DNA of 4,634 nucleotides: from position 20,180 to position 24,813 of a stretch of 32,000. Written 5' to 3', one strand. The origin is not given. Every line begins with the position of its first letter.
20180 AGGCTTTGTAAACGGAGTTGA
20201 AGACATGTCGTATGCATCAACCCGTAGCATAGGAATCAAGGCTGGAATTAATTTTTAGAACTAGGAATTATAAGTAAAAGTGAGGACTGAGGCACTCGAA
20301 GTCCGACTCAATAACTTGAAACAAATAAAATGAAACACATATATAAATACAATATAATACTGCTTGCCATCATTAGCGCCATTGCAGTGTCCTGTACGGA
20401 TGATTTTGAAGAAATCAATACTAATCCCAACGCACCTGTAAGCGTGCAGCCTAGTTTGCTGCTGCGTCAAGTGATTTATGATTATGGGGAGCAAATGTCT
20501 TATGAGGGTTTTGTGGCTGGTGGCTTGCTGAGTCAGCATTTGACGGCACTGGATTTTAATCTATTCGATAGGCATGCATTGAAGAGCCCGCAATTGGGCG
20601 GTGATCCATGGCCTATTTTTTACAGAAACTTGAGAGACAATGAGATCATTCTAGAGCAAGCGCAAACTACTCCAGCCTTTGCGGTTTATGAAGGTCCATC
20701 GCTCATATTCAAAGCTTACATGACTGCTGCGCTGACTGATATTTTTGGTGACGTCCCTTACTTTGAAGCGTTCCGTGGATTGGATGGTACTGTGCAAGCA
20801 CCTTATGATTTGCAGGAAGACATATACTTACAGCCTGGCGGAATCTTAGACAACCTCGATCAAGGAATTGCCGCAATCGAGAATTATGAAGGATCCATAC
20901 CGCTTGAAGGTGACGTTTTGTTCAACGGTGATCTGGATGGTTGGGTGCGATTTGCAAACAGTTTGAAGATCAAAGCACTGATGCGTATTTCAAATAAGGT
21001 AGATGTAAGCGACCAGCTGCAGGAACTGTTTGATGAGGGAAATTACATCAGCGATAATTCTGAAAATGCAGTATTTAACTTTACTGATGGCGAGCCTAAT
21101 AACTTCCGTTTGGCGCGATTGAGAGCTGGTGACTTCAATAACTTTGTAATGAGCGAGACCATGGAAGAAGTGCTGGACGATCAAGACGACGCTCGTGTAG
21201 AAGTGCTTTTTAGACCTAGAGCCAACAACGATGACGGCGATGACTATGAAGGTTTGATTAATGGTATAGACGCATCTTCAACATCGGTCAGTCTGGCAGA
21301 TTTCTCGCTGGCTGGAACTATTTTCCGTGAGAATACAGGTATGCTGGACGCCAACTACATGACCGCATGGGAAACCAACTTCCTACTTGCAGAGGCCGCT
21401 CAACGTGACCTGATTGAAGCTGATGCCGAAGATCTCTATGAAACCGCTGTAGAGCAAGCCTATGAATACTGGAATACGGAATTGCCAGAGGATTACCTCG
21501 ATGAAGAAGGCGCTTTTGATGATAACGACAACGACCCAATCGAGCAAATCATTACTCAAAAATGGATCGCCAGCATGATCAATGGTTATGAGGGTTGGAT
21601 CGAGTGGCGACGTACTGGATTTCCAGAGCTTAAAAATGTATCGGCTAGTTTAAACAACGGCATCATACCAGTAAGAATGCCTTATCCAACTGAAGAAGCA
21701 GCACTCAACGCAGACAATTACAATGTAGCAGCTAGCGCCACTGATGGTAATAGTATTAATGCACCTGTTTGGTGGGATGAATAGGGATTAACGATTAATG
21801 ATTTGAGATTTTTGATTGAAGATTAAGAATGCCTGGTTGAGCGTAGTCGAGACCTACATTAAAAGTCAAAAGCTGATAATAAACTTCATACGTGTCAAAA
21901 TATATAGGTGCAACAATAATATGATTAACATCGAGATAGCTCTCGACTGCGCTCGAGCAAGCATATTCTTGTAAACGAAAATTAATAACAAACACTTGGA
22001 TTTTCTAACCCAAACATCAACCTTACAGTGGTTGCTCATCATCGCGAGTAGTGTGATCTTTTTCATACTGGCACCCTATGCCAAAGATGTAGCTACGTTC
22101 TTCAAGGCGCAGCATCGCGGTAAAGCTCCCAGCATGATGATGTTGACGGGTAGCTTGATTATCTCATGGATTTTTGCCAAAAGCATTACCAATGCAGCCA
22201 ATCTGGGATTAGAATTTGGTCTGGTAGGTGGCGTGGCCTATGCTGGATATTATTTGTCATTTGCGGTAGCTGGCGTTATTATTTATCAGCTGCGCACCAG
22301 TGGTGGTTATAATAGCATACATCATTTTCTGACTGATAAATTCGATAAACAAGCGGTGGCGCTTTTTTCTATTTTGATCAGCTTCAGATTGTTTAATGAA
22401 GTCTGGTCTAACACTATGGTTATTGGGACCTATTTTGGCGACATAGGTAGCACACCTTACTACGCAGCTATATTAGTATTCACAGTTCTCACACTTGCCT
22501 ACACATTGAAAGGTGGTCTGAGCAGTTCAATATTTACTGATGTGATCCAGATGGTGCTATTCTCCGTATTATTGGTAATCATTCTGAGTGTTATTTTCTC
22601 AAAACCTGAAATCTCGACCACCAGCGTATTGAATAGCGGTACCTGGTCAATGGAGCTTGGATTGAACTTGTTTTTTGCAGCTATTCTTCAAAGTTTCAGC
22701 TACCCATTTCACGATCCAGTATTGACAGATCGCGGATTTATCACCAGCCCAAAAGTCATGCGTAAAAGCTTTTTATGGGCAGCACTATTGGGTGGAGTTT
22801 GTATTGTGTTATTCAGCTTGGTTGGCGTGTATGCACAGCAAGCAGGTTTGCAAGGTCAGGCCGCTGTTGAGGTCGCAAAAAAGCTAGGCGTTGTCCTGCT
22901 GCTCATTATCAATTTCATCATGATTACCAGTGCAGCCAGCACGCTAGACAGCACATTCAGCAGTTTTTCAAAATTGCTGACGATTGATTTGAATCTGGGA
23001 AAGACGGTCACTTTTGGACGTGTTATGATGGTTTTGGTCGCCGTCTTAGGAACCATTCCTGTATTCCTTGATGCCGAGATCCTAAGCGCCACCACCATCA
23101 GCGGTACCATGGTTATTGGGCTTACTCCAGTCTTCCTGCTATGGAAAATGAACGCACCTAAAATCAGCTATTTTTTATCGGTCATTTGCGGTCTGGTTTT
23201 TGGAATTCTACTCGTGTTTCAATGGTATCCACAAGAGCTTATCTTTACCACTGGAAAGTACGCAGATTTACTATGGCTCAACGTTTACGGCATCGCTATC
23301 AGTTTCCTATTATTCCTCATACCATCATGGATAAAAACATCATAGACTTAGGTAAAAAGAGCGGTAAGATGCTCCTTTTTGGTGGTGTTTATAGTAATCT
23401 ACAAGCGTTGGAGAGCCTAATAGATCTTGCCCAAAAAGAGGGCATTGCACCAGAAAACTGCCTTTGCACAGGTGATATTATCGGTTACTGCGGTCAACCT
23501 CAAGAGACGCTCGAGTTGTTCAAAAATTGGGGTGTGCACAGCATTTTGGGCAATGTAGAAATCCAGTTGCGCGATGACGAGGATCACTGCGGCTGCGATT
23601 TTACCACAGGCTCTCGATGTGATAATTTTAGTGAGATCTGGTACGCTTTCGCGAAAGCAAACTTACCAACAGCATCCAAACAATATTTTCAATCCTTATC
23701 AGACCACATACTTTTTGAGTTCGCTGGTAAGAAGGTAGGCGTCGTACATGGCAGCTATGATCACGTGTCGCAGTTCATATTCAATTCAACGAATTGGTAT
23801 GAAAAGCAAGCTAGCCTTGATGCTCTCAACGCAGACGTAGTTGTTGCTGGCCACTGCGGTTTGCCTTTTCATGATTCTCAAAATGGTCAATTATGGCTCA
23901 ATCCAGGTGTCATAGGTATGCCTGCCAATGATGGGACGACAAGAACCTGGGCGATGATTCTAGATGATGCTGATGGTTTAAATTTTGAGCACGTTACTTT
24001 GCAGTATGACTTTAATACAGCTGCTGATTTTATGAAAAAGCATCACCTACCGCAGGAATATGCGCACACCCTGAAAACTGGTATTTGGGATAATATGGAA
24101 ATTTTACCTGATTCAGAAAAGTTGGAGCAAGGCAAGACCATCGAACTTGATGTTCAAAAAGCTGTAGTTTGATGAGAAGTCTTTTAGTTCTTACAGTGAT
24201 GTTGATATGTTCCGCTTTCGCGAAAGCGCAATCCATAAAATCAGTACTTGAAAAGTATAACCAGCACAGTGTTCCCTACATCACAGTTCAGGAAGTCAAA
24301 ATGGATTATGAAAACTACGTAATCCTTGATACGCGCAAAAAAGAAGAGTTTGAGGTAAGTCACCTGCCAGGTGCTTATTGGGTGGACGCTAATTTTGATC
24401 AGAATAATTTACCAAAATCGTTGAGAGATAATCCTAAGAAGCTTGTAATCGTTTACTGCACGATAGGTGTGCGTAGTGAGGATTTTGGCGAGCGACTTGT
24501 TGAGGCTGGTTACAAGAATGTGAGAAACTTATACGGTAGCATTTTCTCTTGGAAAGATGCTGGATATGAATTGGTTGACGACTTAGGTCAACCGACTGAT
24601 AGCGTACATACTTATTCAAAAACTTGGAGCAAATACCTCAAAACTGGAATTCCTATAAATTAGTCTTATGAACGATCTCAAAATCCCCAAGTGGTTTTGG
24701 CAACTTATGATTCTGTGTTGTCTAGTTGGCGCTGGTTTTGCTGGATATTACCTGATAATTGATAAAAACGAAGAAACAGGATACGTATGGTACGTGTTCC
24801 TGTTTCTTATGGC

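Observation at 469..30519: Highly iterated 14-nt perfect palindrome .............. scattered through genes and spacers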

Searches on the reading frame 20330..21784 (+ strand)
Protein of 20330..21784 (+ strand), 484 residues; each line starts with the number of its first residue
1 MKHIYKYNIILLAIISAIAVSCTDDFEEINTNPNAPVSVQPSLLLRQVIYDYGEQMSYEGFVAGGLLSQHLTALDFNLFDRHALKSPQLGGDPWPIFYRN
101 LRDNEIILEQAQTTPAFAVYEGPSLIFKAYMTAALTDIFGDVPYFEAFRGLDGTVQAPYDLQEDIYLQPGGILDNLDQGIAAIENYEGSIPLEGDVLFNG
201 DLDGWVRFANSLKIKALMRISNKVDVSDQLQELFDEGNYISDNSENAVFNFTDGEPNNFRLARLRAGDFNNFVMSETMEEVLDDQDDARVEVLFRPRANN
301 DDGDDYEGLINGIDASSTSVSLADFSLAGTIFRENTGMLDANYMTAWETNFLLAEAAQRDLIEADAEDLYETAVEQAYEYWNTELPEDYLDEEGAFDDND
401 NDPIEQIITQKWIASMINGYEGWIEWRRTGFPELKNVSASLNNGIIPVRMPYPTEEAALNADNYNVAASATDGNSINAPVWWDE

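Call 10: search_protein_families(library=pfam, proteins=[window:20330-21784:+])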
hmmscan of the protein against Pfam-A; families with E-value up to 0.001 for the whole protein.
window:20330-21784:+ (484 aa): 2 families
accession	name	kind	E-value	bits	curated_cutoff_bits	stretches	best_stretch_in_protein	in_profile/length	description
PF12771.13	SusD-like_2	-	6.1e-85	286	27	1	33-453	1-415/415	Starch-binding associating with outer membrane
PF12741.13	SusD-like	-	2.3e-54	185.7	27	2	93-393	82-372/495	Susd and RagB outer membrane lipoprotein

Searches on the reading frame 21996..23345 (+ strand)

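Call 10: search_protein_families(library=pfam, proteins=[window:21996-23345:+])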
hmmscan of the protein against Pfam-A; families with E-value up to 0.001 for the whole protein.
window:21996-23345:+ (449 aa): 1 family
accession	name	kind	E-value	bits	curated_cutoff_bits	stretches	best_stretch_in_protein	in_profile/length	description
PF00474.23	SSF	-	1.6e-06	27.7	22.8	1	53-202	16-167/406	Sodium:solute symporter family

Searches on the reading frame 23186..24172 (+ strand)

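Call 10: search_protein_families(library=pfam, proteins=[window:23186-24172:+])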
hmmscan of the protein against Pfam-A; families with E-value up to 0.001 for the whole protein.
window:23186-24172:+ (328 aa): 2 families
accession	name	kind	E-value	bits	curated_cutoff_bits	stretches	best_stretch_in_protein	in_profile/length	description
PF12850.12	Metallophos_2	-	3.9e-11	43.6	27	1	75-257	16-148/154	Calcineurin-like phosphoesterase superfamily domain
PF00149.33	Metallophos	-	2e-05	25.5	21.5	1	70-233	13-162/191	Calcineurin-like phosphoesterase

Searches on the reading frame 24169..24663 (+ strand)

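Call 10: search_protein_families(library=pfam, proteins=[window:24169-24663:+])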
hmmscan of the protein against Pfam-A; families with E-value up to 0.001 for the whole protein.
window:24169-24663:+ (164 aa): 1 family
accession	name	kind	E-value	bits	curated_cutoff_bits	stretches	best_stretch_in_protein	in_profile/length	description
PF00581.25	Rhodanese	-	1.6e-17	64.3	22.2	1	45-130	9-101/102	Rhodanese-like domain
